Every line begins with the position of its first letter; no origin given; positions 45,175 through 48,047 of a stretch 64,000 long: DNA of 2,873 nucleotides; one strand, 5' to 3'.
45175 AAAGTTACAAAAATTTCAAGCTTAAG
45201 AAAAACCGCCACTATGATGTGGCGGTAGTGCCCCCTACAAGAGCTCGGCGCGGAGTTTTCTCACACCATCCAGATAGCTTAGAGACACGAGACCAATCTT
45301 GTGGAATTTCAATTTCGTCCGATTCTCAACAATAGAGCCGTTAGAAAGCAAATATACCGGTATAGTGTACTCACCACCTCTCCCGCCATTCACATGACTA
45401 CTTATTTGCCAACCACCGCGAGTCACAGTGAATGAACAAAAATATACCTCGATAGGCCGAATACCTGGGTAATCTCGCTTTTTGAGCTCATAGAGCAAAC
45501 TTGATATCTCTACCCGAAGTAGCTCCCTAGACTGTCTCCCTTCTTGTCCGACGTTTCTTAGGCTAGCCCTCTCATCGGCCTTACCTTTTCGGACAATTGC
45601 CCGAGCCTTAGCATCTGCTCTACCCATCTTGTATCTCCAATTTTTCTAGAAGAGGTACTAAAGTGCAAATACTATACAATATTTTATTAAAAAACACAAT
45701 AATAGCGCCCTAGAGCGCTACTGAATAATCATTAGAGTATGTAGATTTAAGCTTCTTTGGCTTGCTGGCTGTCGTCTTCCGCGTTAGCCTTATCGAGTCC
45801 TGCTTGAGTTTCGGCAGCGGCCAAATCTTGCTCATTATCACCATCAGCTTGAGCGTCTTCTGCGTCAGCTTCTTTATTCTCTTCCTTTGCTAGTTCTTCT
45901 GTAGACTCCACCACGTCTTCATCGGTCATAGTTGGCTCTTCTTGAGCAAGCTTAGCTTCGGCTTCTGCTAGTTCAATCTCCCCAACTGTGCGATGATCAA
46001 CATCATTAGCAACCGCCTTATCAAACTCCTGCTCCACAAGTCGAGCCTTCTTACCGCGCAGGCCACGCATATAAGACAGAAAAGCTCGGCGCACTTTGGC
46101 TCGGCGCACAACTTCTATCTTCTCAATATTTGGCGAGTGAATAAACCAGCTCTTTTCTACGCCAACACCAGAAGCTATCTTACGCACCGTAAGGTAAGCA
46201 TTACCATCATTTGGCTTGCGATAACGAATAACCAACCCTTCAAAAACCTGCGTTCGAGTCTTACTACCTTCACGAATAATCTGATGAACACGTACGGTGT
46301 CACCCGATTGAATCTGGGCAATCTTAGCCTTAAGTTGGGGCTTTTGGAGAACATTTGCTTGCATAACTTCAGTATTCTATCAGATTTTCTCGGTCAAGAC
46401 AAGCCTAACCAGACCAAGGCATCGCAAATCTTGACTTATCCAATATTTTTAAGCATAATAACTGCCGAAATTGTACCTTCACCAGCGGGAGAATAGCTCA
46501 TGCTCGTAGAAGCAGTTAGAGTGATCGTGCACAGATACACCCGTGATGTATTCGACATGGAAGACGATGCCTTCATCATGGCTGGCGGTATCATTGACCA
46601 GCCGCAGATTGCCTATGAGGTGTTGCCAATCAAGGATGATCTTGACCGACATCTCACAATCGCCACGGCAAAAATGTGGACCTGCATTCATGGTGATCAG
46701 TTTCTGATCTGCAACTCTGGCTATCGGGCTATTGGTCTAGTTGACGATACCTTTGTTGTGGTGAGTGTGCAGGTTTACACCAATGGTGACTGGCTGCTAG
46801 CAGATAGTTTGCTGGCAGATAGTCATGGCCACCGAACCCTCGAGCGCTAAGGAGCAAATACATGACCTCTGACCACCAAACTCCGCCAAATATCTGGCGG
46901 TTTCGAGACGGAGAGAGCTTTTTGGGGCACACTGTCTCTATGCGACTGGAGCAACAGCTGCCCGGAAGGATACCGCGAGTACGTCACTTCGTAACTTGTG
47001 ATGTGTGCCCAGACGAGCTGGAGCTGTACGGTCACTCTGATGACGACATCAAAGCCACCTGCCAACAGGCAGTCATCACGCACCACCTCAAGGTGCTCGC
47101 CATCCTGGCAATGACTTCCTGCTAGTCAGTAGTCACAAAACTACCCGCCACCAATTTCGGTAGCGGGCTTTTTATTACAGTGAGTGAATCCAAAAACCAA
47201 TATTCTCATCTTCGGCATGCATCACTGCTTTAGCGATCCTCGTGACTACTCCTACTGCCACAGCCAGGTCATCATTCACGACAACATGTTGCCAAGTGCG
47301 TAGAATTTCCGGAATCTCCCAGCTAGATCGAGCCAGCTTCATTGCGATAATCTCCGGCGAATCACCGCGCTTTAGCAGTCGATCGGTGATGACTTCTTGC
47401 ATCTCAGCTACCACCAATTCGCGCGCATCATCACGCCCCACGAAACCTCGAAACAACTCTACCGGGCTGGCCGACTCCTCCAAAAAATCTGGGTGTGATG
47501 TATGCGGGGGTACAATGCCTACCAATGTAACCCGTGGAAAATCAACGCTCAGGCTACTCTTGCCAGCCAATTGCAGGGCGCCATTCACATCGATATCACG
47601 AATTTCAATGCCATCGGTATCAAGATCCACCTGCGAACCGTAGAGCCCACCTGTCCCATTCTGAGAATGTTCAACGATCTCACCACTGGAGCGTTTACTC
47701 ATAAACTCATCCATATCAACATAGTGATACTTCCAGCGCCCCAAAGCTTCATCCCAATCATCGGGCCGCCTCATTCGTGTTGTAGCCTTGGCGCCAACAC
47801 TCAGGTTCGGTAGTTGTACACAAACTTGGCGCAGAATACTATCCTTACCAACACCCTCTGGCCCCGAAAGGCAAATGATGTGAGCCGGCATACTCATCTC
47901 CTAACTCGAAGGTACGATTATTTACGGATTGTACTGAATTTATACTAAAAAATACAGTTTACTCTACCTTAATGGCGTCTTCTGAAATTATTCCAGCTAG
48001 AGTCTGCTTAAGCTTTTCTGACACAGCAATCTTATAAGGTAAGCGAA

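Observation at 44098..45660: Tandem array of three divergent paralogous small genes, two with near-identical terminators, between rnhB-yraN and rplS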

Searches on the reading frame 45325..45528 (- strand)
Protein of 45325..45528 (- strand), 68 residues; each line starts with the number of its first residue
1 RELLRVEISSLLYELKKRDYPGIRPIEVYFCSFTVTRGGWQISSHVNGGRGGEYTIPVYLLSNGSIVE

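Call 42: find_homologous_proteins(query=A4, max_evalue=0.001)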
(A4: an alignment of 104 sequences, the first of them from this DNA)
Query A4 (104 sequences) (68 aa, profile of the alignment): 9 proteins with E <= 0.001 among 1008 candidates.
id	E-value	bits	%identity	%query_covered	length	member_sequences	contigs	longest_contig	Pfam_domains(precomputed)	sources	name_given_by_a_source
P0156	2.3e-16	77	24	84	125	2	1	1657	-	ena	-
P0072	2.5e-16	77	30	99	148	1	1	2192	-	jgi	jgi:hypothetical protein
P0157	3.6e-15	73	27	97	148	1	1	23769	-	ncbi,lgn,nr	ncbi:MAG TPA: hypothetical protein VFJ64_04990 [Solirubrobacterales bacterium]|nr:hypothetical prote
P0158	1.8e-14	71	23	88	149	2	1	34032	-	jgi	jgi:hypothetical protein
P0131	1.2e-12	65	25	99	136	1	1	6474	-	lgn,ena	-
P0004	1.1e-11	62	96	100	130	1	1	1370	-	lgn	-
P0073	2.5e-11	61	-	-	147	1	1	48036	-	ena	-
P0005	2.8e-11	61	97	100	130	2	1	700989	-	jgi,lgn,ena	jgi:hypothetical protein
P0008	1.0e-10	59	63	99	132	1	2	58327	-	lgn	-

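Call 43: find_encoding_contigs(protein=P0157, flank=10000, max_places=2)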
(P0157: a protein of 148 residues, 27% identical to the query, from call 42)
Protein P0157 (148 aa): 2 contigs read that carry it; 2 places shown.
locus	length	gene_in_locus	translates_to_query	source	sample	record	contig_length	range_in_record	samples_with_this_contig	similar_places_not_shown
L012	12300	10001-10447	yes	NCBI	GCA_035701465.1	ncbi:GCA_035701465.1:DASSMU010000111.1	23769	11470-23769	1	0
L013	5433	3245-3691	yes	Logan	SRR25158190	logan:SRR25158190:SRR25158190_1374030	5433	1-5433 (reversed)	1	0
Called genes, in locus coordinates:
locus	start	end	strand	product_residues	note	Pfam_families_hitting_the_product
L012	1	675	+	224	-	PF00072:Response_reg, PF00486:Trans_reg_C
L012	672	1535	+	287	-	PF00512:HisKA, PF02518:HATPase_c, PF13581:HATPase_c_2 (weak)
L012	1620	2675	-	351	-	PF04173:DoxD, PF07681:DoxX, PF00355:Rieske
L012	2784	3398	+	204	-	-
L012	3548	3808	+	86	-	-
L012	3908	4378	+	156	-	-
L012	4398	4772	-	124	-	-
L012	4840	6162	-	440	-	PF00672:HAMP, PF00512:HisKA, PF02518:HATPase_c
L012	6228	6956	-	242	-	PF23198:PDE8A_N (weak), PF00072:Response_reg, PF00486:Trans_reg_C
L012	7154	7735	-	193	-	-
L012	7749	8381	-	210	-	-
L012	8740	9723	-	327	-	-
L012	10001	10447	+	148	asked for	-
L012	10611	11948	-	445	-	PF26900:Phage_lambda_Ea47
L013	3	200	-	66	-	?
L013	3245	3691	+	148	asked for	-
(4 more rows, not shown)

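Call 44: find_encoding_contigs(protein=P0158, flank=10000, max_places=2)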
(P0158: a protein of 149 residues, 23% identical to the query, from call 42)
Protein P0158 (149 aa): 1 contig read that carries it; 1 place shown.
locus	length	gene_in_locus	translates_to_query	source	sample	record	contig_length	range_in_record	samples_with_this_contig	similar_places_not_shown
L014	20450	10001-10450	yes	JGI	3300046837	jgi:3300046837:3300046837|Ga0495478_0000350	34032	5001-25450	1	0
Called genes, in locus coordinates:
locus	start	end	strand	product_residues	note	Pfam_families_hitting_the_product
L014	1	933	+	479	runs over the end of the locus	PF00072:Response_reg, PF00989:PAS, PF08448:PAS_4, PF13426:PAS_9 (weak), PF13487:HD_5, PF01966:HD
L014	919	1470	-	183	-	PF02545:Maf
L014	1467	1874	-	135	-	PF00334:NDK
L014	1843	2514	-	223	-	PF17032:Zn_ribbon_15 (faint), PF12773:DZR, PF13248:Zn_ribbon_3 (weak)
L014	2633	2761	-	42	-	-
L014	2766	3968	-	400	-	PF08245:Mur_ligase_M (faint), PF02875:Mur_ligase_C, PF27239:FOL3_C (faint)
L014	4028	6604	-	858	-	PF00133:tRNA-synt_1, PF09334:tRNA-synt_1g, PF13603:tRNA-synt_1_2 (weak), PF08264:Anticodon_1, PF10458:Val_tRNA-synt_C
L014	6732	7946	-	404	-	PF01078:Mg_chelatase (faint), PF06689:zf-C4_ClpX, PF05496:RuvB_N (faint), PF00004:AAA, PF07724:AAA_2, PF07728:AAA_5 (weak), PF10431:ClpB_D2-small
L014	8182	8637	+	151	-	PF13302:Acetyltransf_3 (weak), PF00583:Acetyltransf_1, PF13673:Acetyltransf_10 (weak), PF13508:Acetyltransf_7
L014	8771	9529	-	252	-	-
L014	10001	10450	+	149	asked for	-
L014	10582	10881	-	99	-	-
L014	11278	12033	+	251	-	-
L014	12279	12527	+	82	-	-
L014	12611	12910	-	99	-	PF02452:PemK_toxin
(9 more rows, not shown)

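Call 71: search_solved_structures(query=A4, max_evalue=10)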
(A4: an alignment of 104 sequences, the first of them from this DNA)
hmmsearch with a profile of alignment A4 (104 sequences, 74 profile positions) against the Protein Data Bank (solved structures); distinct sequences matched with E-value up to 10: 5.
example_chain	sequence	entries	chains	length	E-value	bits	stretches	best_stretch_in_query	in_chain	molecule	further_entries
4cnl_A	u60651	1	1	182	1.4e-05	28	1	54-73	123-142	PUTATIVE PNEUMOCOCCAL SURFACE PROTEIN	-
7ldf_A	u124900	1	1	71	0.054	16.5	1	23-62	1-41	Minimal thioredoxin fold protein, ems_thioM_802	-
2wwc_A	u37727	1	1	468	0.23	14.5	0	53-73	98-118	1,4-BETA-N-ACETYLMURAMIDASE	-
2ww5_A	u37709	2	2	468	0.23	14.5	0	53-73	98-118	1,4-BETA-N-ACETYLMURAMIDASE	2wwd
6r7t_A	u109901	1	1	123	0.31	14.1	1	42-62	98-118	anti MAGEB1 nanobody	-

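Call 73: search_solved_structures(query=A4, max_evalue=1, show_alignments=3)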
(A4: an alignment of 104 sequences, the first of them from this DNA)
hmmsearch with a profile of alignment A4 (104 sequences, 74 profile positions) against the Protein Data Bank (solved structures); distinct sequences matched with E-value up to 1: 5.
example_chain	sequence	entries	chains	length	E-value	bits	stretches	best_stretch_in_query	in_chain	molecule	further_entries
4cnl_A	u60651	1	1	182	1.4e-05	28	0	54-73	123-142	PUTATIVE PNEUMOCOCCAL SURFACE PROTEIN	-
7ldf_A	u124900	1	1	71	0.054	16.5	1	23-62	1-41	Minimal thioredoxin fold protein, ems_thioM_802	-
2wwc_A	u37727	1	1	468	0.23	14.5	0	53-73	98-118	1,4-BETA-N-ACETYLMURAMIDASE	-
2ww5_A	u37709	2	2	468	0.23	14.5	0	53-73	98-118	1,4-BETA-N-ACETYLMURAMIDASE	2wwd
6r7t_A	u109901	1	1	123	0.31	14.1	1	42-62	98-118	anti MAGEB1 nanobody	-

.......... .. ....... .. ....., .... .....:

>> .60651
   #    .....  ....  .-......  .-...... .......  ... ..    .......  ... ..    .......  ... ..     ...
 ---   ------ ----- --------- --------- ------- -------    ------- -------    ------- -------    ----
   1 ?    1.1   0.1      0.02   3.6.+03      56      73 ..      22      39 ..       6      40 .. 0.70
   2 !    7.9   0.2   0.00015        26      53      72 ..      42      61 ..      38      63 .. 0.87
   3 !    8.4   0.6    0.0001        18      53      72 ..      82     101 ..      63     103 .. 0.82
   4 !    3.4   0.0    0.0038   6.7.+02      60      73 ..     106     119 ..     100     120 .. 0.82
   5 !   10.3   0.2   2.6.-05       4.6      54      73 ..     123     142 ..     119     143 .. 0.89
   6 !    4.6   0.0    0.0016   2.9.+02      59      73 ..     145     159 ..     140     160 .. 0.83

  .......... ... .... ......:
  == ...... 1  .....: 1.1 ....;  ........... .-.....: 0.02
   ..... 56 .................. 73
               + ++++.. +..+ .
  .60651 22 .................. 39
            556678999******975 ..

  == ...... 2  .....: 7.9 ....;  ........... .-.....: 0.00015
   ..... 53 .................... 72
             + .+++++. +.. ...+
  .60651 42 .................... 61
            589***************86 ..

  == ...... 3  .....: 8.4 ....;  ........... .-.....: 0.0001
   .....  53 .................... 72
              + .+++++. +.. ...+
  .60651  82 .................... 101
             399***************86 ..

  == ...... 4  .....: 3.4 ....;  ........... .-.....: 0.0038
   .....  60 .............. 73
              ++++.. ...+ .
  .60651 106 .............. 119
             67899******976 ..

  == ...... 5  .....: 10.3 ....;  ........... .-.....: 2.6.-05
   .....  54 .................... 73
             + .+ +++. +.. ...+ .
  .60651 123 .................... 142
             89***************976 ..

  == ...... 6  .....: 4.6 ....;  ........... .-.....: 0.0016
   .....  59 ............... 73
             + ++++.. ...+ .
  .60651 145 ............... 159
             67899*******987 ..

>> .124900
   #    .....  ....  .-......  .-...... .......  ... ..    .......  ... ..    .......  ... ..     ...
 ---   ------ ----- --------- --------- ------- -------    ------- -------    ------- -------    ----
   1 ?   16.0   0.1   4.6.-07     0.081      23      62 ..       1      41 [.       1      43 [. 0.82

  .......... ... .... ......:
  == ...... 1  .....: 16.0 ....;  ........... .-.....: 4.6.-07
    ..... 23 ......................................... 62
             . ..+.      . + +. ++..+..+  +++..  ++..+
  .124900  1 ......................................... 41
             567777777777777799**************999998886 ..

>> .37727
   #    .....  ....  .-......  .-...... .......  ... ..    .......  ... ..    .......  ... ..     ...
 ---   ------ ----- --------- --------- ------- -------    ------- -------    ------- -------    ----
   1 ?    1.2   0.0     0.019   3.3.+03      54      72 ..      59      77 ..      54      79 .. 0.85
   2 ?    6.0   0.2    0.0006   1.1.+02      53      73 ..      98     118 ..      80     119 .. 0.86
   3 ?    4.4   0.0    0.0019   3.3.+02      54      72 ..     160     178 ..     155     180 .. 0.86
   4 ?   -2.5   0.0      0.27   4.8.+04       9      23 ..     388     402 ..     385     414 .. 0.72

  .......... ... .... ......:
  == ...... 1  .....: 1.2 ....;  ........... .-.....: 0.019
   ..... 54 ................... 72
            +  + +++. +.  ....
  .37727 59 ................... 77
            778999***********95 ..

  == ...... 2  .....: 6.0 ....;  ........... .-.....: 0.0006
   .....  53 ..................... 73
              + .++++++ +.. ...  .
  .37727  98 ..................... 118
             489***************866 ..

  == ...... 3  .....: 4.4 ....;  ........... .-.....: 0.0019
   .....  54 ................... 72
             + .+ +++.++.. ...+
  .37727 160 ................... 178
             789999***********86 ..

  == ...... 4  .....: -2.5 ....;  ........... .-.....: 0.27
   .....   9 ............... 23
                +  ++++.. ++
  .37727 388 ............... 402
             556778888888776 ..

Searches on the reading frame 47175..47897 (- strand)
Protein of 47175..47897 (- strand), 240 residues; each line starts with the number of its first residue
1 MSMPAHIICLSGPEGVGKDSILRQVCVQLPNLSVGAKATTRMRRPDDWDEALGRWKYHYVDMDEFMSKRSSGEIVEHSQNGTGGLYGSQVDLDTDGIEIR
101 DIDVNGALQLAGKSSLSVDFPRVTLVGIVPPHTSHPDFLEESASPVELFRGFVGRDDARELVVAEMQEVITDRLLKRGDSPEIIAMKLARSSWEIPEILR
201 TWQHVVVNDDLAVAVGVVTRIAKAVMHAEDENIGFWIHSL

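Call 96: search_protein_families(library=pfam, proteins=[window:47175-47897:-], max_evalue=0.01)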
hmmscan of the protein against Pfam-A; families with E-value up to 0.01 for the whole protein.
window:47175-47897:- (240 aa): 1 family
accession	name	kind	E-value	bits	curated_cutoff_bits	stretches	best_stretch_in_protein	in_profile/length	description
PF00625.27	Guanylate_kin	-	4.3e-09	36.8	25.2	1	7-110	4-108/182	Guanylate kinase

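Call 97: search_protein_families(library=padloc, proteins=[window:47175-47897:-], max_evalue=0.01)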
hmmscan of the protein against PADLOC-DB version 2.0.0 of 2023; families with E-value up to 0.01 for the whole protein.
window:47175-47897:- (240 aa): 0 families
